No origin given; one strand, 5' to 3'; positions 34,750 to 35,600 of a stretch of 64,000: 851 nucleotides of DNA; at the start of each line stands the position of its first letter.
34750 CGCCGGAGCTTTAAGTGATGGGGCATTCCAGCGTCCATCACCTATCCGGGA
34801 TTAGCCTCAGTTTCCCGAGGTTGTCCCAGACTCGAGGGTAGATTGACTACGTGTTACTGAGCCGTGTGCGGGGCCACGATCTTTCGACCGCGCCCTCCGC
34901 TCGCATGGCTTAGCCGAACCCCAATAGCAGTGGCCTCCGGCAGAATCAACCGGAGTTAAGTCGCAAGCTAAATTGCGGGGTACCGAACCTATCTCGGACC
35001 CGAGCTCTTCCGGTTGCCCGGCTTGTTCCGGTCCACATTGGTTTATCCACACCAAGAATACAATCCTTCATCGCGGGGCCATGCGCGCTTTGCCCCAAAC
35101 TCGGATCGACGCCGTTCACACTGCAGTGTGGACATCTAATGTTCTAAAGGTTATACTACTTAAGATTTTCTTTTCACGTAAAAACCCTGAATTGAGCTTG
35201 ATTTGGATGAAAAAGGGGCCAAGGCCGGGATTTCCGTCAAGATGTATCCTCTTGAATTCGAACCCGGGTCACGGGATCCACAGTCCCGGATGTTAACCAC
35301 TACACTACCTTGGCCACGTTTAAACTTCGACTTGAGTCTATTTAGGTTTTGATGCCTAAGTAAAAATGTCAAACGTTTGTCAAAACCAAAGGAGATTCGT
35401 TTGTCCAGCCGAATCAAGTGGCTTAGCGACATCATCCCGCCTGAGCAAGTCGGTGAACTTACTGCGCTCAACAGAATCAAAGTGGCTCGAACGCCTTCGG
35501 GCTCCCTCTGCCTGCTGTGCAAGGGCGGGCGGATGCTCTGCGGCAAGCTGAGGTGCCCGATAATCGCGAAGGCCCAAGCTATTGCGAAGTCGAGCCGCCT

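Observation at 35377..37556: Translationally coupled Nre (COG1602) + SPL-like radical SAM pair: candidate two-component DNA-damage repair module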

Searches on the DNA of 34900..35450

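Call 23: search_rna_families(source=window, start=34900, end=35450, threshold=evalue, max_evalue=1, show_alignments=1)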
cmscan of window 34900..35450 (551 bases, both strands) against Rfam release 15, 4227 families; matches with E-value up to 1: 2.
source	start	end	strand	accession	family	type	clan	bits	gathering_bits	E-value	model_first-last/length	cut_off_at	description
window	34900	34956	-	RF01959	SSU_rRNA_archaea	Gene; rRNA;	CL00111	47.2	50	1.8e-11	1-57/1478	3'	Archaeal small subunit ribosomal RNA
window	35251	35307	-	RF00005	tRNA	Gene; tRNA;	CL00001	24.1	29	0.012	8-63/71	no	tRNA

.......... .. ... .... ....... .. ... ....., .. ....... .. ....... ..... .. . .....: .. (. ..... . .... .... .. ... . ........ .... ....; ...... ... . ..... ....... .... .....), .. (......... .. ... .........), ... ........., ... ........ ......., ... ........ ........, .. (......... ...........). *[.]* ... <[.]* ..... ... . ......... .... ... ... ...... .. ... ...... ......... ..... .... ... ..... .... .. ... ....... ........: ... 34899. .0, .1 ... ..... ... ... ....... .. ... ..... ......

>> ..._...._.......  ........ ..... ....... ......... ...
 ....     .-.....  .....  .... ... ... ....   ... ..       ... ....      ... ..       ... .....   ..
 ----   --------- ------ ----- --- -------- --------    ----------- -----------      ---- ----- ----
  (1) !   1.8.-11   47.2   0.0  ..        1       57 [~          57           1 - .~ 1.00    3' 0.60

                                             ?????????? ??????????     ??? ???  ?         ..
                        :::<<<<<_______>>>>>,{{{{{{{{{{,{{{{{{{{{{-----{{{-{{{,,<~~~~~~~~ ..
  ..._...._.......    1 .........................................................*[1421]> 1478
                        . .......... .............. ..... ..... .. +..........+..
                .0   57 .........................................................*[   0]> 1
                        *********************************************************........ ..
